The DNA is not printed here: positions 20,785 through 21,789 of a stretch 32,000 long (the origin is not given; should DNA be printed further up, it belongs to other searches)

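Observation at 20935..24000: Candidate two-gene system: TM-inserted KAP NTPase with a dedicated membrane partner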

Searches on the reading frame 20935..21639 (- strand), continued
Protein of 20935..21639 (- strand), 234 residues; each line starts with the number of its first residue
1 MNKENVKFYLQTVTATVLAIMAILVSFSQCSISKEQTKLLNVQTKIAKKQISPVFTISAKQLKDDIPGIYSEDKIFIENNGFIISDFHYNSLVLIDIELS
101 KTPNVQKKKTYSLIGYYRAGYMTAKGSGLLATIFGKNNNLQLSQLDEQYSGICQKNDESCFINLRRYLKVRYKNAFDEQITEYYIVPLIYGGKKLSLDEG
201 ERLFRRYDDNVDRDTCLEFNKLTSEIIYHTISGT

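Call 73: find_encoding_contigs(protein=P0144, flank=6000, max_places=2)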
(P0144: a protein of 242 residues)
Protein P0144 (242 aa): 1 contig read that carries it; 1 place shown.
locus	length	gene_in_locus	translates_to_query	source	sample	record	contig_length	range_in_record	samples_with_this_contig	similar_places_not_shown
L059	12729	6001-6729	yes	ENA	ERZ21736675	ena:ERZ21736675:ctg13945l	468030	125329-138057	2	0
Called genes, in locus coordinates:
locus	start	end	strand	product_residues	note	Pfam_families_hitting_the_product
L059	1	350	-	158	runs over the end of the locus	-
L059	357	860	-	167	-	-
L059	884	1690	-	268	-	-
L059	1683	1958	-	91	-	-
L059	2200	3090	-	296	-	PF00892:EamA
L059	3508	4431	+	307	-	-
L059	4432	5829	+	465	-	-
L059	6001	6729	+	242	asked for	-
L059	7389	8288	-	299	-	PF08843:AbiEii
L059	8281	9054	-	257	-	PF17194:AbiEi_3_N, PF11459:AbiEi_3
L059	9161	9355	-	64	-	-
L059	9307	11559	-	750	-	PF10162:G8, PF24606:CEMIP_beta-hel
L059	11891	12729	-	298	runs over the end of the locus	PF03819:MazG, PF18722:MazG_C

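Call 74: find_encoding_contigs(protein=P0145, flank=6000, max_places=2)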
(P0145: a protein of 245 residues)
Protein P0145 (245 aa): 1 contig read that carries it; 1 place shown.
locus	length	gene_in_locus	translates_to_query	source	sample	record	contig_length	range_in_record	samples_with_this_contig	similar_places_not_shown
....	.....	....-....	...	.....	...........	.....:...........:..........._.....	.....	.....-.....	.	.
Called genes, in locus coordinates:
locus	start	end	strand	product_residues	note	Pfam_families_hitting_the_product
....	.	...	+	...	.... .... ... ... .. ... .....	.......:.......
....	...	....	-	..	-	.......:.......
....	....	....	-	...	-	-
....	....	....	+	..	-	-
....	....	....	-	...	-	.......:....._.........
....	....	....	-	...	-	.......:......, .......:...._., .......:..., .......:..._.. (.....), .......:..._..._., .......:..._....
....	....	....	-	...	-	-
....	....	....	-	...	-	-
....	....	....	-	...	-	-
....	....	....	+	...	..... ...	-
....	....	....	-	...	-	-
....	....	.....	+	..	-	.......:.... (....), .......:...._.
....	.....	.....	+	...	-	-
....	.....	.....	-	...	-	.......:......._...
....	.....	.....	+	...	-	-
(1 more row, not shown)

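Call 78: predict_structure(alignment_id=A5)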
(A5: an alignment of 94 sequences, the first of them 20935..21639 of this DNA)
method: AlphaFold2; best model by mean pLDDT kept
length: 234 residues; sequences in the alignment: 94
mean_pLDDT: 96.4   pTM: 0.86
mean pLDDT of the five models: 96.4, 96.4, 96.3, 96.3, 96.0
residues with pLDDT >= 90: 225; 70-90: 8; 50-70: 1; < 50: 0
segments of 3 or more residues with pLDDT < 50: none
pLDDT, mean of each block of 10 residues (from residue 1): 87 95 97 97 96 98 94 98 98 98 95 97 98 98 98 98 98 98 97 98 97 95 96 87
secondary structure, 60 per line:
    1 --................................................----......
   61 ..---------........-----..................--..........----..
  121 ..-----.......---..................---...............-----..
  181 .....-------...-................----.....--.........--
elements in order: H3-50 E55-62 E72-79 E85-102 E105-114 E119-122 E128-134 H138-155 E159-173 E179-185 E193-195 H197-212 H224-232
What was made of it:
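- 20935..21639 (-): 234-aa single-pass membrane protein of an unannotated family. It is a neighbour, not a conserved partner. AF2 pLDDT 96.4: a long N-terminal helix followed by a beta-sandwich (call 78).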

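Call 81: search_protein_families(library=pfam, alignment_id=A5, max_evalue=0.01)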
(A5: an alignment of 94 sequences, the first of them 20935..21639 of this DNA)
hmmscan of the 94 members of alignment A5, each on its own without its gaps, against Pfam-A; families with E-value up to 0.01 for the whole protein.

A. member 1, window:20935-21639:- (234 aa): 0 families

B. families by the number of members that match (of 94 scanned): 4 families
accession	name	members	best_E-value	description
PF06501.16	Herpes_U55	1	0.0037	Human herpesvirus U55 protein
PF12795.12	MscS_porin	1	0.0038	Mechanosensitive ion channel porin domain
PF08987.15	DUF1892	1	0.0072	Protein of unknown function (DUF1892)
PF13800.11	Sigma_reg_N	1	0.0083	Sigma factor regulator N-terminal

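Call 82: fold_search(model_id=the predicted structure, library=pdb)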
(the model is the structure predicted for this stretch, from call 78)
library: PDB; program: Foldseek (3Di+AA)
matches with E <= 10: 943; with E <= 0.001: 0
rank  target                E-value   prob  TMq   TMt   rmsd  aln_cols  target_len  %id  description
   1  2okm                  7.1e-03  0.54  0.19  0.28  17.8       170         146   10  Crystal structure of ACE19, the collagen binding subdomain of Enterococcus faecalis surface protein ACE (released 2008-01-22)
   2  2wlj_A                8.9e-03  0.89  0.26  0.23   7.9       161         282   10  Potassium channel from Magnetospirillum magnetotacticum (released 2010-06-09)
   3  1xq4_B                8.9e-03  0.47  0.16  0.26  11.9       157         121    6  Crystal Structure of the Putative ApaA Protein from Bordetella pertussis, Northeast Structural Genomics Target BeR40 (released 2004-11-09)
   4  1xq4_A                1.1e-02  0.47  0.17  0.27  13.7       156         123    5  Crystal Structure of the Putative ApaA Protein from Bordetella pertussis, Northeast Structural Genomics Target BeR40 (released 2004-11-09)
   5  9nmt_A                1.3e-02  0.89  0.28  0.23   8.7       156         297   11  ML418 bound inwardly rectifying potassium channel Kir7.1 R162Q mutant (released 2026-01-28)
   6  5imm_A                1.3e-02  0.93  0.26  0.44   9.3       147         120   11  Nanobody targeting mouse Vsig4 in Spacegroup P212121 (released 2017-01-11)
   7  9nms_A                1.4e-02  0.60  0.22  0.18   9.1       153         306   10  R162Q mutant of inwardly rectifying potassium channel Kir7.1 (released 2026-01-28)
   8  4gfx                  1.5e-02  0.25  0.16  0.22  11.7       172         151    7  Crystal structure of the N-terminal domain of TXNIP (released 2014-02-05)
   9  5imk_A                1.6e-02  0.75  0.21  0.35   9.8       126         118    7  Nanobody targeting human Vsig4 in Spacegroup C2 (released 2017-01-11)
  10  9x53                  1.6e-02  0.12  0.10  0.17  15.8       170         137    9  Crystal structure of RhoGDI2 in complex with Compound HR3119 (released 2025-10-29)
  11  2pnd                  1.7e-02  0.89  0.25  0.42   9.1       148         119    9  Structure or murine CRIg (released 2007-05-01)
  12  9eq7_A                2.0e-02  0.82  0.24  0.30  12.3       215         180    8  Halobacterium salinarum archaellum filament (released 2024-07-17)
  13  9ezw_G                2.4e-02  0.85  0.25  0.44   9.6       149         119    8  Structure of the single-domain antibody VHH_h3 in complex with human Vsig4 (released 2025-10-29)
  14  9ll4_A                2.5e-02  0.72  0.21  0.39   9.0       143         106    8  Crystal structure of the Helicobacter pylori copper resistance determinant CrdA in complex with silver ions in space g (released 2025-11-19)
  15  2z1p                  2.8e-02  0.41  0.20  0.17  16.1       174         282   10  The Enterococcus faecalis MSCRAMM ACE binds its ligands by the collagen Hug Model (released 2007-05-29)
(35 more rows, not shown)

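Call 83: fold_search(model_id=the predicted structure, library=viral)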
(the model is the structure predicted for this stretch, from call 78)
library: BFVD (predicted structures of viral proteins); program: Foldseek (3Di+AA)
matches with E <= 10: 704; with E <= 0.001: 1
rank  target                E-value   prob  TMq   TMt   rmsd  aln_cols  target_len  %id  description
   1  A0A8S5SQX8            4.6e-04  0.95  0.19  0.21  16.6       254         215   10  Uncharacterized protein [Podoviridae sp. ctXBg1]
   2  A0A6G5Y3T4            1.1e-03  1.00  0.39  0.37   8.0       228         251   12  (no name in the UniProt tables at hand)
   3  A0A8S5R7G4            1.2e-03  1.00  0.38  0.35   8.7       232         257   11  Uncharacterized protein [virus sp. ctah610]
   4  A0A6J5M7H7            9.3e-03  0.66  0.18  0.13  13.6       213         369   13  Uncharacterized protein [uncultured Caudovirales phage]
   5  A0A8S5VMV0            1.5e-02  0.60  0.18  0.28  15.5       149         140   11  (no name in the UniProt tables at hand)
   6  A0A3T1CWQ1            1.6e-02  0.69  0.25  0.17  10.5       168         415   10  Uncharacterized protein [Acanthamoeba castellanii medusavirus J1]
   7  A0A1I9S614            1.7e-02  0.87  0.23  0.22   9.0       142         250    8  (no name in the UniProt tables at hand)
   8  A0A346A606            1.7e-02  0.66  0.21  0.30  15.2       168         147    9  (no name in the UniProt tables at hand)
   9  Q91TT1                2.0e-02  0.10  0.12  0.09  22.1       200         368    7  T22.8 [Tupaiid herpesvirus 1 (strain 1)]
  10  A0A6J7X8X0            2.3e-02  0.21  0.13  0.12  14.7       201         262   11  Uncharacterized protein [uncultured Caudovirales phage]
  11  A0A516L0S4            2.5e-02  0.11  0.10  0.08  18.0       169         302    6  (no name in the UniProt tables at hand)
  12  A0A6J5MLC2            2.6e-02  0.15  0.12  0.06  15.2       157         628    6  Uncharacterized protein [uncultured Caudovirales phage]
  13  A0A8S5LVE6            2.9e-02  0.69  0.22  0.11  10.0       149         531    7  Uncharacterized protein [Siphoviridae sp. ctMsr1]
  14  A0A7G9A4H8            3.3e-02  0.23  0.13  0.18  15.6       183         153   10  Uncharacterized protein [Bacteriophage sp.]
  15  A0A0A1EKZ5            3.5e-02  0.18  0.16  0.11  16.8       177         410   12  (no name in the UniProt tables at hand)
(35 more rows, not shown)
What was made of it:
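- Tried and rejected: Two uncharacterised phage proteins in BFVD match at TM-score 0.38-0.39 (call 83).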

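Call 104: search_protein_families(library=phrogs, alignment_id=A5, max_evalue=0.001)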
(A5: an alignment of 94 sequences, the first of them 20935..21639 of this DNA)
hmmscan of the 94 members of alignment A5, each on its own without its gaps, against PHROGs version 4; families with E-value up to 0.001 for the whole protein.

A. member 1, window:20935-21639:- (234 aa): 0 families

B. families by the number of members that match (of 94 scanned): 2 families
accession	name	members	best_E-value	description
phrog_4172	-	1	0.00056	-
phrog_38024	-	1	0.00075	-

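Call 105: search_protein_families(library=padloc, alignment_id=A5, max_evalue=0.001)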
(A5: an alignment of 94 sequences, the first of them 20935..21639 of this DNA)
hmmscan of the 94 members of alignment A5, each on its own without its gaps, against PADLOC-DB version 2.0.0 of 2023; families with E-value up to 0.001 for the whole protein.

A. member 1, window:20935-21639:- (234 aa): 0 families

B. families by the number of members that match (of 94 scanned): 0 families
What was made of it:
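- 20935..21639 (-): No Pfam, PHROG or PADLOC match (calls 81, 104, 105).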
